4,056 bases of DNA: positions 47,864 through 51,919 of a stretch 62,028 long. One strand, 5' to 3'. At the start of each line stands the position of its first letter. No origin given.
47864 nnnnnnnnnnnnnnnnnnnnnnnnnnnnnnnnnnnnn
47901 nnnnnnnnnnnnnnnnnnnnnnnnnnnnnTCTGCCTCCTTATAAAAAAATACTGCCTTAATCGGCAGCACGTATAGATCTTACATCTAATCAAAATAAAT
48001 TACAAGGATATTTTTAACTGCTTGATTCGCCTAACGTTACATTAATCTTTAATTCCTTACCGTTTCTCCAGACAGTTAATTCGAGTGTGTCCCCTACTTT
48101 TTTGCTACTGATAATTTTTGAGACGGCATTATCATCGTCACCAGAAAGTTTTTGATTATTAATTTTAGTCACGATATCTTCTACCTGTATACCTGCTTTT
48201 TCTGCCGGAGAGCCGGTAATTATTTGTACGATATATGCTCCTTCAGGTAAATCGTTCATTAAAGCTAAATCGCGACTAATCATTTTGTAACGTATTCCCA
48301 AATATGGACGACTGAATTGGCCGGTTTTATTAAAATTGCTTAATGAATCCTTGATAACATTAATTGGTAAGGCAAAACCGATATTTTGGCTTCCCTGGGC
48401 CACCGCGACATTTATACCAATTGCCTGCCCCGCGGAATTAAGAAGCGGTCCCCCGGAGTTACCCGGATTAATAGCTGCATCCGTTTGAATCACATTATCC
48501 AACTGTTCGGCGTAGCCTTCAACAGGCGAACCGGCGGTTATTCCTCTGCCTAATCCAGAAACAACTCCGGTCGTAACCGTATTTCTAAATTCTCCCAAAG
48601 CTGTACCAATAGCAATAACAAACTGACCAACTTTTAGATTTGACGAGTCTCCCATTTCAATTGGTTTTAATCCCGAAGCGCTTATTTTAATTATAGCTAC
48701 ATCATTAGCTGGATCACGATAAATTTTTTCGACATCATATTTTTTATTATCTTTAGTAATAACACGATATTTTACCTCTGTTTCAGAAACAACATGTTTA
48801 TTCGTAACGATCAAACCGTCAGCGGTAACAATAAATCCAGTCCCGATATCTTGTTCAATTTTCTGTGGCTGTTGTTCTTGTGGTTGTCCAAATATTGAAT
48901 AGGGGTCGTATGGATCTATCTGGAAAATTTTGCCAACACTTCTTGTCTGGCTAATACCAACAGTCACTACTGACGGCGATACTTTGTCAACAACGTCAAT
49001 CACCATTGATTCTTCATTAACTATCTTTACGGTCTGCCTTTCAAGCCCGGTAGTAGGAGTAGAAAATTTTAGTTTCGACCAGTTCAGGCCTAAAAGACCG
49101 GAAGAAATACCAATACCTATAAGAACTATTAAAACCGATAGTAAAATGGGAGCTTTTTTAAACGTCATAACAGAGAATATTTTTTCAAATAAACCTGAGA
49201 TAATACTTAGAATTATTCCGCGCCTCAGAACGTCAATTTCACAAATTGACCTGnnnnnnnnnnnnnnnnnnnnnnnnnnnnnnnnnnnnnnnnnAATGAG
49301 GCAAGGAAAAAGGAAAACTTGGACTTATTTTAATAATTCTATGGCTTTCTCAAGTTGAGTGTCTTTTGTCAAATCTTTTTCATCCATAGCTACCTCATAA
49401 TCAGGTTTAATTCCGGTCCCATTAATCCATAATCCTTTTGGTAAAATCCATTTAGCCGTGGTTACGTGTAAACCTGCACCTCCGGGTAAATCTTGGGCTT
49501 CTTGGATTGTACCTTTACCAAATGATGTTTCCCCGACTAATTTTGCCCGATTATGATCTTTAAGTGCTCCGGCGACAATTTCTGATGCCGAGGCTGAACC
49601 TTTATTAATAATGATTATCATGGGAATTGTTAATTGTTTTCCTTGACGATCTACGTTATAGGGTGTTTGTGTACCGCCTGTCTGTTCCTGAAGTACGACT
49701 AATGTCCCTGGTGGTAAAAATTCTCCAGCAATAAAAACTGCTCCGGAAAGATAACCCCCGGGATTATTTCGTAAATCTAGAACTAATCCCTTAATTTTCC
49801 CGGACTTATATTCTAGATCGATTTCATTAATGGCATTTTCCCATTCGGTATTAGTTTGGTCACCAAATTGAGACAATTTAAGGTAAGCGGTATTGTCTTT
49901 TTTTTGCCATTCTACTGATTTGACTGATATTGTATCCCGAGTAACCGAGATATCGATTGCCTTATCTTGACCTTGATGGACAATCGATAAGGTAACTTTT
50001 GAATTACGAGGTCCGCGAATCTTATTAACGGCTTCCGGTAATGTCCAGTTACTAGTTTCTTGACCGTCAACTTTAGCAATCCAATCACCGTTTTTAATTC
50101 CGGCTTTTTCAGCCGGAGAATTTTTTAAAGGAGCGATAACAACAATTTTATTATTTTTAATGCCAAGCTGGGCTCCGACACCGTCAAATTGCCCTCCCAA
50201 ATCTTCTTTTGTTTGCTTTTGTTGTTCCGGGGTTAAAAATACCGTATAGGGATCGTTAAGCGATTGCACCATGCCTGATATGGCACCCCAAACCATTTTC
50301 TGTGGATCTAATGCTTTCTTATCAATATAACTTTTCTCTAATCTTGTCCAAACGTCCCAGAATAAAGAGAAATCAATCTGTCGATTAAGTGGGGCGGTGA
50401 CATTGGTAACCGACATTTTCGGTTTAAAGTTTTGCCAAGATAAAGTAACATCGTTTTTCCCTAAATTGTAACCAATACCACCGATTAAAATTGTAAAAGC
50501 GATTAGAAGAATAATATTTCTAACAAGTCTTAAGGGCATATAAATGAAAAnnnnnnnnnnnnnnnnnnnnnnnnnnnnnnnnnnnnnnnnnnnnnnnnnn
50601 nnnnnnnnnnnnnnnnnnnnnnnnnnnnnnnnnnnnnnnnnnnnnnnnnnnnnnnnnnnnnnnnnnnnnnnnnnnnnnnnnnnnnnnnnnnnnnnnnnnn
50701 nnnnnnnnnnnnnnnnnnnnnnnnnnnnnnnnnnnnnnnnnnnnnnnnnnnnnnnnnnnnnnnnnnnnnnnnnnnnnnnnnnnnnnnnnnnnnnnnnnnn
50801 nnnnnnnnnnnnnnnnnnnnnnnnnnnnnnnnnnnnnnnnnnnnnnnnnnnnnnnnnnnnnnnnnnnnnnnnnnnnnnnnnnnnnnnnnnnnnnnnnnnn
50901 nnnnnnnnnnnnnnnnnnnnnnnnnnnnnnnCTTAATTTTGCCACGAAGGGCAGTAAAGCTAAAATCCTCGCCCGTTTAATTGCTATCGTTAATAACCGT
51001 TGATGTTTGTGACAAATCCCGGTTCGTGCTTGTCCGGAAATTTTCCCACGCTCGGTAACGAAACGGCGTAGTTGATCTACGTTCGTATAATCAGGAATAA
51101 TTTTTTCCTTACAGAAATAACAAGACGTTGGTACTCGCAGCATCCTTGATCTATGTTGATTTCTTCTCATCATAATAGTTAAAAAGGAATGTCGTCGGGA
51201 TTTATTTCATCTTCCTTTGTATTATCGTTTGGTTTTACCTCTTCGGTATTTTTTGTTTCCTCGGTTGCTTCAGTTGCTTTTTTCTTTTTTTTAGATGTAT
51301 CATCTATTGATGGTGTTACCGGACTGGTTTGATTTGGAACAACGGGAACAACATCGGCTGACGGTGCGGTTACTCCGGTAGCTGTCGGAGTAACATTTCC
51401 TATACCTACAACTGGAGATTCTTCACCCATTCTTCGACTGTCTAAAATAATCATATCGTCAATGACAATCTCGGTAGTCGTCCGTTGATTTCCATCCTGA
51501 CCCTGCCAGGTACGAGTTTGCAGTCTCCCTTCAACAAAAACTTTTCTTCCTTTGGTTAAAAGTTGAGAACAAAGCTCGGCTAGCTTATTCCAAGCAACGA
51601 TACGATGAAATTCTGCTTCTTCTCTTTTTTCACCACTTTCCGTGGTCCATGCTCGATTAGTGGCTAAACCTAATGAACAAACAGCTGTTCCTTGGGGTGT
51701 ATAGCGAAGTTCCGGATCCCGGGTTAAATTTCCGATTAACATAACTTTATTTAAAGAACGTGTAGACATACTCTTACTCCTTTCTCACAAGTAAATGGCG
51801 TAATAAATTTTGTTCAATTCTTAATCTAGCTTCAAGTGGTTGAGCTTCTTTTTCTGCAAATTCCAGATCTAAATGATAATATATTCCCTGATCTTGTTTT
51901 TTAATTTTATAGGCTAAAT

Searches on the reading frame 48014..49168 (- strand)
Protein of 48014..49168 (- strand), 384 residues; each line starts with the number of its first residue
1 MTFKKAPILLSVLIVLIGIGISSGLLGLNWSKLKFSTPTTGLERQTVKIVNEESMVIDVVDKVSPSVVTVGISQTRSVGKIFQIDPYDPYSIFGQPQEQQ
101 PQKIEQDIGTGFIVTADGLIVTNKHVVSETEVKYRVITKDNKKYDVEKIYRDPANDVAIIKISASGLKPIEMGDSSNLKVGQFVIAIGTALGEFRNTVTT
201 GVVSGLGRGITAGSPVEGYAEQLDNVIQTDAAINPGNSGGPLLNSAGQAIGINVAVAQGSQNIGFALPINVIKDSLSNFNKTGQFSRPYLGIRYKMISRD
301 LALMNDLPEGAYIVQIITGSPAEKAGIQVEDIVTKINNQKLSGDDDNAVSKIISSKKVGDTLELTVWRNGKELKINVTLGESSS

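Call 34: search_protein_families(library=pfam, proteins=[window:48014-49168:-], max_evalue=0.00001)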
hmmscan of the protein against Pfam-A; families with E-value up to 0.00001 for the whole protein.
window:48014-49168:- (384 aa): 5 families
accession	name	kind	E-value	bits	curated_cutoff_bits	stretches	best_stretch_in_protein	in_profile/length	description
PF13365.12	Trypsin_2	-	1.2e-33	117.3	27.6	1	109-252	1-144/144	Trypsin-like peptidase domain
PF00089.32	Trypsin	-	2.5e-21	77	20.6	1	106-274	24-218/220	Trypsin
PF13180.12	PDZ_2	-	3.6e-17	62.9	27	1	288-379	1-80/80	PDZ domain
PF17820.7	PDZ_6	-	2.7e-11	43.5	27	1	313-368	2-54/54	PDZ domain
PF00595.29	PDZ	-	1.2e-07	32.4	23.2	1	290-366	12-80/81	PDZ domain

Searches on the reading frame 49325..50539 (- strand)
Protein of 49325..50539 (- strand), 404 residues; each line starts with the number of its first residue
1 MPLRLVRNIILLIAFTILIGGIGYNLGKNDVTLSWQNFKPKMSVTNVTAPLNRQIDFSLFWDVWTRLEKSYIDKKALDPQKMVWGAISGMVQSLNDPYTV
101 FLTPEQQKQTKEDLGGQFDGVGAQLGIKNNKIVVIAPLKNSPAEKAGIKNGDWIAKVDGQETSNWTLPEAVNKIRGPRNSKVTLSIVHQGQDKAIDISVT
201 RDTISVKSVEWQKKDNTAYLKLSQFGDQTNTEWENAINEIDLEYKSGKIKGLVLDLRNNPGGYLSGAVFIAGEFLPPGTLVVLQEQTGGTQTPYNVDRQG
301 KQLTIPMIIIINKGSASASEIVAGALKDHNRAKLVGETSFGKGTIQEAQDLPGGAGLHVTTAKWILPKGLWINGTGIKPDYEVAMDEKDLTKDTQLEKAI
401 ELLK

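Call 34: search_protein_families(library=pfam, proteins=[window:49325-50539:-], max_evalue=0.00001)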
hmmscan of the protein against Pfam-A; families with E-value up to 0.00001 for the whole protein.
window:49325-50539:- (404 aa): 5 families
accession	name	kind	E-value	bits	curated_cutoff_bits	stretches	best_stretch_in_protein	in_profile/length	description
PF03572.23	Peptidase_S41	-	1.4e-49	168.3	24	1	216-383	1-165/165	Peptidase family S41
PF00595.29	PDZ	-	6.2e-13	49.4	23.2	1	115-186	8-80/81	PDZ domain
PF17820.7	PDZ_6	-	6.8e-12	45.4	27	1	134-186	2-52/54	PDZ domain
PF13180.12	PDZ_2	-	2.7e-09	37.6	27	1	122-199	4-80/80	PDZ domain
PF22694.1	CtpB_N-like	-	1.4e-07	32.3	27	1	62-103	43-82/85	Activating protease CtpB N-terminal domain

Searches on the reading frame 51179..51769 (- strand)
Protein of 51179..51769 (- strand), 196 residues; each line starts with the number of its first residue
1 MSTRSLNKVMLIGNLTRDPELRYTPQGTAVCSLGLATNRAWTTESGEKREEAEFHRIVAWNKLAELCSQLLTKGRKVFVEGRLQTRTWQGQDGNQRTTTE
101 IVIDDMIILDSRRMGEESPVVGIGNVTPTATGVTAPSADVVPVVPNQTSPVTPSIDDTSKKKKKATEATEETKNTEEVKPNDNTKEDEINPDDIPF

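Call 34: search_protein_families(library=pfam, proteins=[window:51179-51769:-], max_evalue=0.00001)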
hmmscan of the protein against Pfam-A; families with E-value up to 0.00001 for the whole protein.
window:51179-51769:- (196 aa): 1 family
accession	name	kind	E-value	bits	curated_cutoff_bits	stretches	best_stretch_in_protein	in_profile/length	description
PF00436.31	SSB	-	2.5e-39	134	26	1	6-107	1-102/104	Single-strand binding protein family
